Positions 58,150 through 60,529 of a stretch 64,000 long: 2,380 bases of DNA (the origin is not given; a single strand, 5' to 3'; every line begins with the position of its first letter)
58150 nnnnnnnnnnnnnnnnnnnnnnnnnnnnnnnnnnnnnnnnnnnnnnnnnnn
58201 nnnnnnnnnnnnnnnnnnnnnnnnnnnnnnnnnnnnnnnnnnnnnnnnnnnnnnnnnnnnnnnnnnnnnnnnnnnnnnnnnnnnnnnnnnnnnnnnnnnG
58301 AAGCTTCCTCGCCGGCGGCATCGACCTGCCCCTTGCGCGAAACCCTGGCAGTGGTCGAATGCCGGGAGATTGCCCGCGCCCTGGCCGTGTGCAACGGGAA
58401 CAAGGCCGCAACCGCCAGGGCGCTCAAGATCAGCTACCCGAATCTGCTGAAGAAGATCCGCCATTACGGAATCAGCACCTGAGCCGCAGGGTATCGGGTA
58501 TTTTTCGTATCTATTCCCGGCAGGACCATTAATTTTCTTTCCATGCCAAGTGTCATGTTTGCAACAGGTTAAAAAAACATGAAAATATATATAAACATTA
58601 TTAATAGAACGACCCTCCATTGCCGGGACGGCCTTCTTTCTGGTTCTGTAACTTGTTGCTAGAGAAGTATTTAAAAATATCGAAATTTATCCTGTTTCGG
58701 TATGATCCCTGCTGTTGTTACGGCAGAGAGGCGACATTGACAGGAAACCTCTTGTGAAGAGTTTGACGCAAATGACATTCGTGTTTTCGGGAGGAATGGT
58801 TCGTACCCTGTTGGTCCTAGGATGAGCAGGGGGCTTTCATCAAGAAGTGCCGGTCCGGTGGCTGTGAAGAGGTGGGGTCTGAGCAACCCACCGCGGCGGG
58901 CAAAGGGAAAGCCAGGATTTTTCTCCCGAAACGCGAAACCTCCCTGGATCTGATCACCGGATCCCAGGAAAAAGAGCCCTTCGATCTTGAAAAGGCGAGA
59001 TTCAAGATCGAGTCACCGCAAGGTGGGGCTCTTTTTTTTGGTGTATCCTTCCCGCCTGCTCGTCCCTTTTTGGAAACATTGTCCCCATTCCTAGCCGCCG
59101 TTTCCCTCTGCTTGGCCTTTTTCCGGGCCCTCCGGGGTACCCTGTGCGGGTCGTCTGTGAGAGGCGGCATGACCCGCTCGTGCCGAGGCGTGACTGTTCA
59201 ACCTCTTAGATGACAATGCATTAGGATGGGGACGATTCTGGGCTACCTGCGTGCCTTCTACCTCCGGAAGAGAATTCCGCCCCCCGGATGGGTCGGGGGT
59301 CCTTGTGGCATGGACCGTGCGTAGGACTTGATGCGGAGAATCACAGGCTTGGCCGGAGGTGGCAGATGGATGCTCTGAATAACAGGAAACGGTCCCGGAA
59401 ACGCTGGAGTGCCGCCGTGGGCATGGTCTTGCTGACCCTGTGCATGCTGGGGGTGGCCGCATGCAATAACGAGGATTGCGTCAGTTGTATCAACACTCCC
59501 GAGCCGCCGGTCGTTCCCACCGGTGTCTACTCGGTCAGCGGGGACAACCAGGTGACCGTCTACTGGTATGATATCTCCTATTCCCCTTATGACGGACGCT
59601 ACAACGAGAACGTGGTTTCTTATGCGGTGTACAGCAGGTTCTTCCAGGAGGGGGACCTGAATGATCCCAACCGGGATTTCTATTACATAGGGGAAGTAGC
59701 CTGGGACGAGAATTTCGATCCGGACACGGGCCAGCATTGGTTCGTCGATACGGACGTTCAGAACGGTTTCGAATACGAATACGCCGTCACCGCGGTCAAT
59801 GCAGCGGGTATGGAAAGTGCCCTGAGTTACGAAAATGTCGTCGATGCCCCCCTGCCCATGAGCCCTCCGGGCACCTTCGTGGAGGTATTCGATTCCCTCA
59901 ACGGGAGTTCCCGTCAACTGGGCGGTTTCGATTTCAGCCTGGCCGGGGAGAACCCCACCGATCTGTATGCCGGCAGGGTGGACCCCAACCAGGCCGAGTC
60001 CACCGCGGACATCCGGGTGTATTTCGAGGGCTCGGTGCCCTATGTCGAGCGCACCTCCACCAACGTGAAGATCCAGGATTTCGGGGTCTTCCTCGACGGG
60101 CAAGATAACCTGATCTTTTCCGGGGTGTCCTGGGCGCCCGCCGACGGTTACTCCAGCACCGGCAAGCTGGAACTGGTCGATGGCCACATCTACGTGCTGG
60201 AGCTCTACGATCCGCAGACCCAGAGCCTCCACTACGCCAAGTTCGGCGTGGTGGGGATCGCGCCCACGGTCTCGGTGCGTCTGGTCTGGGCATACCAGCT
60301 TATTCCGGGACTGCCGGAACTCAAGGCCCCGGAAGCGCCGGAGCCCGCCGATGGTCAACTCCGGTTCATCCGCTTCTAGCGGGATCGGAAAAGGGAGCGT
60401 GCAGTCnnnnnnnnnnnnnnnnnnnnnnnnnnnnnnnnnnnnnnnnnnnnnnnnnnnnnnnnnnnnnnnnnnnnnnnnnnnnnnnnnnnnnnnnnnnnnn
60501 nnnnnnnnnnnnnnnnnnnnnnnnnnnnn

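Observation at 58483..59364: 880-bp atypically AT-rich, hairpin-dense intergenic region: a candidate sRNA or regulatory hub with a sigma-54 promoter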

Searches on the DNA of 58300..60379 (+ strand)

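Call 4: search_rna_families(source=window, start=58300, end=59500, threshold=evalue, max_evalue=10, show_alignments=3)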
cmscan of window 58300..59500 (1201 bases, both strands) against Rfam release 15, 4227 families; matches with E-value up to 10: 4.
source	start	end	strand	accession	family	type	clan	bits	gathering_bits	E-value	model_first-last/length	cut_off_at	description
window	58418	58485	+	RF00278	SNORD50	Gene; snRNA; snoRNA; CD-box;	-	22.6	42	0.087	1-72/72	no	Small nucleolar RNA SNORD50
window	58492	58597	-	RF02720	sca_ncR21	Gene; snRNA; snoRNA; scaRNA;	-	21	113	1.4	1-113/113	no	Small Cajal body specific RNA ncR21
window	58322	58365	+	RF02440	SpF59_sRNA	Gene; sRNA;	-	15.8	37.2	6.5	1-54/54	no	Streptococcus sRNA SpF59 (ldcC RNA)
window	58365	58434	+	RF04287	mir-9195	Gene; miRNA;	-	15.6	90.5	9.4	1-87/87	no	mir-9195 microRNA precursor family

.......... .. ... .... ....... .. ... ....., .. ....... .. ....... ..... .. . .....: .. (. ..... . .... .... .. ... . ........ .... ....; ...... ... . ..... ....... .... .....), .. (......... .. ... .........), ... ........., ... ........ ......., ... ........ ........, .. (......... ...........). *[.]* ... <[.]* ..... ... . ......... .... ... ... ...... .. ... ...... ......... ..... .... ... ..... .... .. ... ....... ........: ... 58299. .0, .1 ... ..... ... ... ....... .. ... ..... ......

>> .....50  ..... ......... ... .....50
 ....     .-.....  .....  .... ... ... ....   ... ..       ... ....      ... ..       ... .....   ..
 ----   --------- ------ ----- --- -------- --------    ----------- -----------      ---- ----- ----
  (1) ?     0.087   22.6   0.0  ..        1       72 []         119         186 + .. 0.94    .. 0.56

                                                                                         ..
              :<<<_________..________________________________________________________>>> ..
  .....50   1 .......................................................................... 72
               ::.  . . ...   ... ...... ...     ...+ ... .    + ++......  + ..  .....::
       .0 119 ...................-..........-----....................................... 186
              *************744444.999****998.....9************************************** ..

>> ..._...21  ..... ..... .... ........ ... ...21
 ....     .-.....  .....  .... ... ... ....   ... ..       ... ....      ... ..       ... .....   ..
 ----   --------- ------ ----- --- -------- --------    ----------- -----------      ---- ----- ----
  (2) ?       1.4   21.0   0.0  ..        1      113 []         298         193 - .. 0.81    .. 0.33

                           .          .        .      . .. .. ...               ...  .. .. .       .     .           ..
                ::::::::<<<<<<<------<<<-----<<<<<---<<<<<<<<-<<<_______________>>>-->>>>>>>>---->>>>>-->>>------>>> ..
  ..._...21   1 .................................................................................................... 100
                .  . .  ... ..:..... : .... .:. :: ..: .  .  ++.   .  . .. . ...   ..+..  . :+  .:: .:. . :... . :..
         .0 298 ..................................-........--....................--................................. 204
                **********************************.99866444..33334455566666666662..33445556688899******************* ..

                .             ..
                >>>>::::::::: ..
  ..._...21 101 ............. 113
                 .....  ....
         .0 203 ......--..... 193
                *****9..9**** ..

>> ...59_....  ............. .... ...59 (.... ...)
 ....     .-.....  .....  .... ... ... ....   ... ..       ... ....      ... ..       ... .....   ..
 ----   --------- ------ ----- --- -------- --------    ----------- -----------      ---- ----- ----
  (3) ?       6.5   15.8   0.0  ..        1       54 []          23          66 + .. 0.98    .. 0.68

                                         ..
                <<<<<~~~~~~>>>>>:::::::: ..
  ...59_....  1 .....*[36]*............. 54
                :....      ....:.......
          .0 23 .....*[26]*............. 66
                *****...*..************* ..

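Call 46: search_rna_families(sources=[L011, L032, L016, L020, L007, L003, L036], threshold=evalue, max_evalue=1)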
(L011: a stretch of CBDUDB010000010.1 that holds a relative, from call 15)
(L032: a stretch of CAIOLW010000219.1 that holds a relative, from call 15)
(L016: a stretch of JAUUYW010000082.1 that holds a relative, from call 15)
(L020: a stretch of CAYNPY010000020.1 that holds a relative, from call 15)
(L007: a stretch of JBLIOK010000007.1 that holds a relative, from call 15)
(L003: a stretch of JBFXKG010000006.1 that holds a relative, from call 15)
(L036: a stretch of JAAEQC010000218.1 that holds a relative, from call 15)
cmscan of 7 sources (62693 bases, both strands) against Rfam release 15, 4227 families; matches with E-value up to 1: 0.
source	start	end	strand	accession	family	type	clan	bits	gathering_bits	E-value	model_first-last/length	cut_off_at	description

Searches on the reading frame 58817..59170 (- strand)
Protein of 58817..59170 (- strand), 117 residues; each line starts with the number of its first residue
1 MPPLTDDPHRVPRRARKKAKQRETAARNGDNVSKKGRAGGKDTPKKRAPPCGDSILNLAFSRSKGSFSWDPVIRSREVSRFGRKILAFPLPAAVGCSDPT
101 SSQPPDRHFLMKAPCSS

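Call 12: search_protein_families(library=pfam, proteins=[window:58817-59170:-], max_evalue=0.01)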
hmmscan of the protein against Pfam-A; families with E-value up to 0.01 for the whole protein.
window:58817-59170:- (117 aa): 0 families

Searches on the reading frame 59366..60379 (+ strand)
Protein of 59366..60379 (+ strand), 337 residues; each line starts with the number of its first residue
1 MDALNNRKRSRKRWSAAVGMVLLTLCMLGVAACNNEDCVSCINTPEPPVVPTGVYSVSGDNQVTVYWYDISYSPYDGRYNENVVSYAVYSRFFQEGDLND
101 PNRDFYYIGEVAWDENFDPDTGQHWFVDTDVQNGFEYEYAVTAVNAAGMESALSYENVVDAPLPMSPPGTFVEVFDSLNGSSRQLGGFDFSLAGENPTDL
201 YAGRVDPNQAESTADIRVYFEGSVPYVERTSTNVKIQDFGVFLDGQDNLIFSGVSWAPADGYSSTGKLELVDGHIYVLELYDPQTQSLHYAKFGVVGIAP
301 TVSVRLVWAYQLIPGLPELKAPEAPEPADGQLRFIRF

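Call 12: search_protein_families(library=pfam, proteins=[window:59366-60379:+], max_evalue=0.01)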
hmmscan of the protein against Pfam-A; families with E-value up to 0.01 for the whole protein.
window:59366-60379:+ (337 aa): 0 families

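Call 13: find_homologous_proteins(query=window:59366-60379:+)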
Query window:59366-60379:+ (337 aa): 177 proteins with E <= 0.001 among 1455 candidates; the best 120 are listed.
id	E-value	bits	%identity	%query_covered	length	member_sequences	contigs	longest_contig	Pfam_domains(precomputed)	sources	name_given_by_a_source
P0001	1.7e-192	657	84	100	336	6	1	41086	-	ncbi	-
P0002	3.5e-176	604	76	99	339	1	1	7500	-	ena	-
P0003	1.2e-165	569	73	100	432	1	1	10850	-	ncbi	-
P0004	8.0e-164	563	71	100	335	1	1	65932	-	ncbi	-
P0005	6.1e-163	560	73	99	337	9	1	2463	-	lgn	-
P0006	5.3e-123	429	64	91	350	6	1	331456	-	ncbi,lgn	ncbi:MAG: hypothetical protein ABIK96_15465 [bacterium]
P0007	7.5e-122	425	60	100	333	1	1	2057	-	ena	-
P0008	4.4e-117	409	60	97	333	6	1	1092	-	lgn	-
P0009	5.7e-116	406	58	99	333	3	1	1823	-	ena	-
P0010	6.1e-116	406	56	99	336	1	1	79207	-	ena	-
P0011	6.1e-116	406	58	98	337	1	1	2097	-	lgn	-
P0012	3.6e-115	403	59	99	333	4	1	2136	-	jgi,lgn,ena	-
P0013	6.0e-115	402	57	99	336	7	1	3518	-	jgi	jgi:hypothetical protein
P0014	2.2e-113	397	56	100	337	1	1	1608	-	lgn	-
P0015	2.7e-113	397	59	96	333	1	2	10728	-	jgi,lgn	-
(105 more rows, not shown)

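Call 15: find_related_loci(query=A1, collection=genome_contigs, flank=4000)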
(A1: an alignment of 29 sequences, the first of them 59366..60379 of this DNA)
Query A1 (337 aa) in genome_contigs; peptide patterns used: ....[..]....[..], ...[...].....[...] (x = any residue, [..] = any of these).
48 stretches matched a pattern; 38 encode a relative of the query (tblastn E <= 1e-3); 37 distinct loci.
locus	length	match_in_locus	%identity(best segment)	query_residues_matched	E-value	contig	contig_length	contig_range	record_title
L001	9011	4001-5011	71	4-337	5e-153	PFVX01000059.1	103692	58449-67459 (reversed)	MAG: bacterium CG_4_9_14_3_um_filter_65_15 isolate CG_4_9_14_3_um_filter_65_15 CG_4_9_14_3_um_filter_150_scaffold_47_c,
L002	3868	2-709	83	102-337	3e-134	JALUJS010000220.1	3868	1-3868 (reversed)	MAG: Candidatus Krumholzibacteriia bacterium isolate S144_metabat2_scaf2bin.036 S144_NODE_24688_length_3868_cov_1.671746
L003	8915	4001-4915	64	32-337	2e-122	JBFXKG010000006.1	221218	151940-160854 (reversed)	MAG: Candidatus Krumholzibacteriia bacterium isolate CA_2019_TPIn_7 NODE_200_length_221218_cov_7.099868_TPIn, whole geno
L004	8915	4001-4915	64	32-337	3e-122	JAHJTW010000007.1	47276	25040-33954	MAG: bacterium isolate OS_PC_MetaG.mb.70 OS_PC_MetaG.mb.70_k141_11776, whole genome shotgun sequence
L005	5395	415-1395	59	5-337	7e-118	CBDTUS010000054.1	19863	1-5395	MAG TPA_asm: uncultured bacterium isolate SRR7614711_binner13_Refined_44 genome assembly, contig: ERZ23877654.466, whole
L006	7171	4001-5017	56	6-337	2e-114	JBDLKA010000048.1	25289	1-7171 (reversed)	MAG: Candidatus Krumholzibacteriota bacterium isolate MAG120 MAG120_48, whole genome shotgun sequence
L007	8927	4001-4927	57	20-326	2e-108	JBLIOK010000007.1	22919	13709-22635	MAG: Candidatus Krumholzibacteriia bacterium isolate 3300053785_160 Ga0535658_0004758, whole genome shotgun sequence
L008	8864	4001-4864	59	34-322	8e-108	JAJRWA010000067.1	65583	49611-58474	MAG: Candidatus Krumholzibacteriota bacterium isolate Dive96_bin2.115 k141_1071323, whole genome shotgun sequence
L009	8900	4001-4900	58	11-323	4e-108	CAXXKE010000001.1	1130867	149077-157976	MAG: Candidatus Krumholzibacteriia bacterium isolate 6e48df6a-8f97-42e3-8007-6ecbf69f3fc6 genome assembly, contig: conti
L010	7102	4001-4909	58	34-337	6e-107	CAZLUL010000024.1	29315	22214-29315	MAG TPA_asm: uncultured Fibrobacteraceae bacterium isolate SRP155585_co2_84 genome assembly, contig: NODE_581_length_293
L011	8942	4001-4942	59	4-322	7e-106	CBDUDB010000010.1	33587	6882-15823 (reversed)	MAG TPA_asm: uncultured bacterium isolate SRR7614707_binner12_Refined_20 genome assembly, contig: ERZ23877653.253, whole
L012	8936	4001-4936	56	3-324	7e-106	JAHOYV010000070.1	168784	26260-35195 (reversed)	MAG: Gemmatimonadales bacterium isolate CORE_19_RING_Bin_00004 c_000000000001, whole genome shotgun sequence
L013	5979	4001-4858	60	30-329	8e-106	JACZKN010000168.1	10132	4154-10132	MAG: Candidatus Krumholzibacteriia bacterium isolate MAG46 bacteria_3_contig_402198, whole genome shotgun sequence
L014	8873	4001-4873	58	33-337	3e-103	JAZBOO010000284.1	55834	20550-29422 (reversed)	MAG: Candidatus Krumholzibacteriia bacterium isolate bin.63 k117_6924992, whole genome shotgun sequence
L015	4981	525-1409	57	32-334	1e-102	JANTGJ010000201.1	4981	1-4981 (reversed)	MAG: Candidatus Krumholzibacteriia bacterium isolate bin1006 c_000000020502, whole genome shotgun sequence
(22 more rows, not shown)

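Call 58: predict_structure(alignment_id=A1)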
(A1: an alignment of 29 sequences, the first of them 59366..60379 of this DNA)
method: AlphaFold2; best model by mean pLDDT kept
length: 337 residues; sequences in the alignment: 29
mean_pLDDT: 81.1   pTM: 0.71
mean pLDDT of the five models: 81.1, 81.1, 80.5, 78.6, 77.9
residues with pLDDT >= 90: 146; 70-90: 117; 50-70: 44; < 50: 30
segments of 3 or more residues with pLDDT < 50: 34-42, 319-337
pLDDT, mean of each block of 10 residues (from residue 1): 61 79 78 49 57 85 85 56 87 86 91 84 89 91 88 76 88 96 97 93 96 97 97 92 79 63 88 93 91 95 95 69 36 41
secondary structure, 60 per line:
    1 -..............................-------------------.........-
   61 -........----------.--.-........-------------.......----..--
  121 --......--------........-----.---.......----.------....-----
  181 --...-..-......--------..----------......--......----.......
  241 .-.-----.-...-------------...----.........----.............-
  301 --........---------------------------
elements in order: H2-31 E51-59 E62-69 E85-92 E106-112 E123-128 E137-144 E154-160 E172-175 H190-195 E216-221 E224-229 E234-241 E267-269 E274-282 E287-299 E303-310

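Call 60: fold_search(model_id=the predicted structure, library=pdb)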
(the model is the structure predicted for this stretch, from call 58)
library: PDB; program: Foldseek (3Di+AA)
matches with E <= 10: 1382; with E <= 0.001: 80
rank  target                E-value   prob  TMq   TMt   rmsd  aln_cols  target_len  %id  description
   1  7y6e_E                3.3e-06  1.00  0.26  0.43   9.3       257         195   14  Crystal structure of sDscam FNIII23 domains, isoform Beta2v6 (released 2023-05-24)
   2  6rpx                  5.7e-06  1.00  0.22  0.27  16.4       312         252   11  Cytokine receptor-like factor 3 C-terminus residues 174-442: native (released 2020-03-25)
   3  7y6e_A                8.3e-06  1.00  0.27  0.43   8.1       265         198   12  Crystal structure of sDscam FNIII23 domains, isoform Beta2v6 (released 2023-05-24)
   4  7y6e_D                8.3e-06  1.00  0.26  0.41   9.3       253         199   13  Crystal structure of sDscam FNIII23 domains, isoform Beta2v6 (released 2023-05-24)
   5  7y6e_B                1.4e-05  1.00  0.27  0.44  12.8       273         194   12  Crystal structure of sDscam FNIII23 domains, isoform Beta2v6 (released 2023-05-24)
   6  6rpz                  1.8e-05  1.00  0.22  0.28  16.3       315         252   11  Cytokine receptor-like factor 3 C-terminus residues 174-442: native collected with 1.7A wavelength (released 2020-03-25)
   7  7y6e_G                1.9e-05  1.00  0.27  0.45  12.7       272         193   12  Crystal structure of sDscam FNIII23 domains, isoform Beta2v6 (released 2023-05-24)
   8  8eyr_B                2.2e-05  0.99  0.21  0.10  20.6       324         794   11  Cryo-EM structure of two IGF1 bound full-length mouse IGF1R mutant (four glycine residues inserted in the alpha-CT; IG (released 2022-11-09)
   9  7y6e_C                2.6e-05  1.00  0.26  0.42   7.8       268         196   13  Crystal structure of sDscam FNIII23 domains, isoform Beta2v6 (released 2023-05-24)
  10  7y6e_F                2.6e-05  1.00  0.26  0.44  10.9       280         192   12  Crystal structure of sDscam FNIII23 domains, isoform Beta2v6 (released 2023-05-24)
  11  4pln_C                3.8e-05  1.00  0.23  0.36  15.1       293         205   12  Crystal Structure of Chicken Netrin-1 (LN-LE3) complexed with mouse Neogenin (FN4-5) (released 2014-06-18)
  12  4bqb_D                4.5e-05  1.00  0.23  0.36  14.6       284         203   12  Crystal structure of the FN5 and FN6 domains of NEO1, form 2 (released 2013-06-12)
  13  7u23_F                6.5e-05  1.00  0.23  0.13  16.9       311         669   13  Single-chain LCDV-1 viral insulin-like peptide bound to IGF-1R ectodomain, leucine-zippered form (released 2022-11-16)
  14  4bq6_A                7.2e-05  1.00  0.23  0.36  16.0       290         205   11  Crystal structure of the RGMB-NEO1 complex form 1 (released 2013-06-12)
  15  6z3m_E                7.2e-05  1.00  0.23  0.36  16.0       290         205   11  Repulsive Guidance Molecule B (RGMB) in complex with Growth Differentiation Factor 5 (GDF5) and Neogenin 1 (NEO1). (released 2020-07-01)
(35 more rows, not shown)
